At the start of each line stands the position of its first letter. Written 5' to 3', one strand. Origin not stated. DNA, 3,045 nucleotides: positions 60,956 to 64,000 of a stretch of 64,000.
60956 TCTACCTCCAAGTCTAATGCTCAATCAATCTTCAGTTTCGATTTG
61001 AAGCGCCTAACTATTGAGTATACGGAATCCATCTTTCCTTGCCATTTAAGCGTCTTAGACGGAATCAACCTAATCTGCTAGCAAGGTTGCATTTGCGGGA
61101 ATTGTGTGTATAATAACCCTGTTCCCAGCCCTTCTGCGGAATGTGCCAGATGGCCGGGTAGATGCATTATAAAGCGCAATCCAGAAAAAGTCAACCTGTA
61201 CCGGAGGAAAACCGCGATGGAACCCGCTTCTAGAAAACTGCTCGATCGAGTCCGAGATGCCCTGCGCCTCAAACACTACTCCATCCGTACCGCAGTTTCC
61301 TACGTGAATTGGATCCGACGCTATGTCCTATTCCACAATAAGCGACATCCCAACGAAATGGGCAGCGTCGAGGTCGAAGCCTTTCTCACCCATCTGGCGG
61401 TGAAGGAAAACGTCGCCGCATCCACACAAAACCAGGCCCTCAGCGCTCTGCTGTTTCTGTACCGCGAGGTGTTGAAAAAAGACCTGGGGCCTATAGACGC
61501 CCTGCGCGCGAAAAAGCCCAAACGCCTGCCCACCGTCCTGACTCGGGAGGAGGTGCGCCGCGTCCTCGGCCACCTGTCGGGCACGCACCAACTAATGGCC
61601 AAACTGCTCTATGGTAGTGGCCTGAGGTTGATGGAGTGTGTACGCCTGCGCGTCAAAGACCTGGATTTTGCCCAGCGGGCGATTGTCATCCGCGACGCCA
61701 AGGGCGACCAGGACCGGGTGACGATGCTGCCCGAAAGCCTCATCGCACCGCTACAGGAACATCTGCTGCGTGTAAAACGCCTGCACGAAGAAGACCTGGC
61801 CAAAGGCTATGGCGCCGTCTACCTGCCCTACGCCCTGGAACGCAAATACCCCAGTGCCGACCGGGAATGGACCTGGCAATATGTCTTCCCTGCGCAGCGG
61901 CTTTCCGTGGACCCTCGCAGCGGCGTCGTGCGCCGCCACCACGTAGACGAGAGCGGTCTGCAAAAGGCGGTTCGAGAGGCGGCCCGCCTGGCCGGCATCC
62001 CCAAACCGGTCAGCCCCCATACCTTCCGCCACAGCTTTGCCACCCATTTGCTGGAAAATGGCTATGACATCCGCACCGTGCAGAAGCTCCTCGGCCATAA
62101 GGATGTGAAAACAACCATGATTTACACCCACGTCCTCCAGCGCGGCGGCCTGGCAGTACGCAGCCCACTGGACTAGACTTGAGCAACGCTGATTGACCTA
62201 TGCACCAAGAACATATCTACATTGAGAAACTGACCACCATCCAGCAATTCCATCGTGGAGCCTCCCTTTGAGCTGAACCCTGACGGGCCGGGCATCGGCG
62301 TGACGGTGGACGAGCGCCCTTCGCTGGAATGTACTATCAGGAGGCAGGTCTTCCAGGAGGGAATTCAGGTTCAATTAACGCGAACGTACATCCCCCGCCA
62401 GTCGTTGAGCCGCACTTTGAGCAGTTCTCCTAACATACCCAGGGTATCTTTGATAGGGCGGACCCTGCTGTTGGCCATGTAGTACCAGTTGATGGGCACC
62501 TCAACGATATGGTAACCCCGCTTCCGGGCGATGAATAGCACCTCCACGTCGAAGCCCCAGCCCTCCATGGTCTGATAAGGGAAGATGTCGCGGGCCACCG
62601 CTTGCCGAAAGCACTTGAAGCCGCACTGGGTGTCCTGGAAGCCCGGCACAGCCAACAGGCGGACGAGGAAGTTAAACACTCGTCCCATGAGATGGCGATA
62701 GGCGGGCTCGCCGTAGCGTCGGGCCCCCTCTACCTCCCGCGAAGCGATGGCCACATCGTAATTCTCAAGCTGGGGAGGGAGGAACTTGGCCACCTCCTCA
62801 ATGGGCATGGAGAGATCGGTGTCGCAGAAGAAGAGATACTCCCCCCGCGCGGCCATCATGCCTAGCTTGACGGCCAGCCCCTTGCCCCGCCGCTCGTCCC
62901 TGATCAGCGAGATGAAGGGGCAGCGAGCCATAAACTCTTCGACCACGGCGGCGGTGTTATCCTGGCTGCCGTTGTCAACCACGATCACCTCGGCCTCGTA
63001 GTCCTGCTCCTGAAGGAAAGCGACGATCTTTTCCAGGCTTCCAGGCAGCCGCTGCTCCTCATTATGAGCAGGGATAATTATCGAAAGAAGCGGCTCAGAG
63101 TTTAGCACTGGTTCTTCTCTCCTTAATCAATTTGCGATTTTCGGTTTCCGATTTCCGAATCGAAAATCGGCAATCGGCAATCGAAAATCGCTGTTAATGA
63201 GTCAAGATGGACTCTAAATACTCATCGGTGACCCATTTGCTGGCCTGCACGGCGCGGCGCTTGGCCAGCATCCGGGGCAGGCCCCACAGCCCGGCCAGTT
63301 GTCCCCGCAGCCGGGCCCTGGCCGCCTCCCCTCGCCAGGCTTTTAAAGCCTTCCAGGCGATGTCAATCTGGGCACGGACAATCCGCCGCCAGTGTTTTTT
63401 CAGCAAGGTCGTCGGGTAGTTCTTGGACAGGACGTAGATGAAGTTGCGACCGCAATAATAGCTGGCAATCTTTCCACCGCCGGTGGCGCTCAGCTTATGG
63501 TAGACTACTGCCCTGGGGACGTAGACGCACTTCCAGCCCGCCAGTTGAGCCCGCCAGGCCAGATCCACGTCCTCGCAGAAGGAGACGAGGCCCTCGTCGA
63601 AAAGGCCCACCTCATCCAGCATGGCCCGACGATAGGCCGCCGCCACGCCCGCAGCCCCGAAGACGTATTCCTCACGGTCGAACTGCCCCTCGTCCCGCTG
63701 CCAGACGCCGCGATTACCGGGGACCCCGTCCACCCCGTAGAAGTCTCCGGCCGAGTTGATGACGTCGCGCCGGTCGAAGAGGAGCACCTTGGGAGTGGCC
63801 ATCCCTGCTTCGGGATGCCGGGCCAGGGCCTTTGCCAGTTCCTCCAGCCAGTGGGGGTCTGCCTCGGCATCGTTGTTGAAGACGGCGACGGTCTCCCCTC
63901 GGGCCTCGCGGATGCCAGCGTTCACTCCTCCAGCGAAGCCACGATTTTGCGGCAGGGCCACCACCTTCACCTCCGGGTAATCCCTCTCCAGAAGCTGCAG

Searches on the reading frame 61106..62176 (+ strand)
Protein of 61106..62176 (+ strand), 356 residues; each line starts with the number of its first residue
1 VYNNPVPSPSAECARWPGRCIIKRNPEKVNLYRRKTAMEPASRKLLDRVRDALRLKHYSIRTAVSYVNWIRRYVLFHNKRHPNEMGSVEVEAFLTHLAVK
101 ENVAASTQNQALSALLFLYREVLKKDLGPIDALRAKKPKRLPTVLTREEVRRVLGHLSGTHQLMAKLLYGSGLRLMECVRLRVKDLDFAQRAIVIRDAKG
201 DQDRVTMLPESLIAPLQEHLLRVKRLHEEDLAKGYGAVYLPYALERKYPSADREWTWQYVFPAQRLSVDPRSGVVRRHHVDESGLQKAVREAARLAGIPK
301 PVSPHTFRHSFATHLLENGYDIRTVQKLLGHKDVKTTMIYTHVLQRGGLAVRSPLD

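Call 96: search_protein_families(library=pfam, proteins=[window:61106-62176:+], max_evalue=0.00001)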
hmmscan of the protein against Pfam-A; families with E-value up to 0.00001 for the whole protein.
window:61106-62176:+ (356 aa): 2 families
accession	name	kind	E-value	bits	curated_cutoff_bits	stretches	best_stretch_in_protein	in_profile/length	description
PF00589.27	Phage_integrase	-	3.7e-37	128.2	27.1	1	144-344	2-169/172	Phage integrase family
PF13495.12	Phage_int_SAM_4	-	9.4e-32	109.7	27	1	45-127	1-83/85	Phage integrase, N-terminal SAM-like domain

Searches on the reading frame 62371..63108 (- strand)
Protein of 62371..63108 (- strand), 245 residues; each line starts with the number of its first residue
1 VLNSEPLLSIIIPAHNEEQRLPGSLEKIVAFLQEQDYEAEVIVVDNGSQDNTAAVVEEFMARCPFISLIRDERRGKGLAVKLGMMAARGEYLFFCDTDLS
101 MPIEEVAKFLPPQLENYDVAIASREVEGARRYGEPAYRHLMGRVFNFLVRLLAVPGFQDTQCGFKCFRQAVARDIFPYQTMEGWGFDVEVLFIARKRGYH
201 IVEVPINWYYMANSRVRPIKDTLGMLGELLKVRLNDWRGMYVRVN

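Call 97: search_protein_families(library=pfam, proteins=[window:62371-63108:-], max_evalue=0.00001)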
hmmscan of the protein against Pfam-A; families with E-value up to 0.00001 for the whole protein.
window:62371-63108:- (245 aa): 2 families
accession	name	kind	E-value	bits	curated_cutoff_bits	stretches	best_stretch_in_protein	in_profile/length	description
PF00535.33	Glycos_transf_2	-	1.5e-28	100.3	23.3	1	9-176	1-168/168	Glycosyl transferase family 2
PF10111.15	Glyco_tranf_2_2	-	5.9e-09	36.2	27.3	1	9-110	1-103/276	Glycosyltransferase like family 2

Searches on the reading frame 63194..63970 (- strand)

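Call 97: search_protein_families(library=pfam, proteins=[window:63194-63970:-], max_evalue=0.00001)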
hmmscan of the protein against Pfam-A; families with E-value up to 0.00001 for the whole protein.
window:63194-63970:- (258 aa): 4 families
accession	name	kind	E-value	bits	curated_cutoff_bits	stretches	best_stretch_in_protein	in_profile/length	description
PF00535.33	Glycos_transf_2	-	8.4e-14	52.3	23.3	1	2-121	56-167/168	Glycosyl transferase family 2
PF13641.12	Glyco_tranf_2_3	-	2e-12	48.1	27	1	8-159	70-212/230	Glycosyltransferase like family 2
PF13632.12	Glyco_trans_2_3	-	3.5e-09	37.2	27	1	30-163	4-128/198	Glycosyl transferase family group 2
PF13506.12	Glyco_transf_21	-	1.5e-06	28.3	21.7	1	18-161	24-157/174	Glycosyl transferase family 21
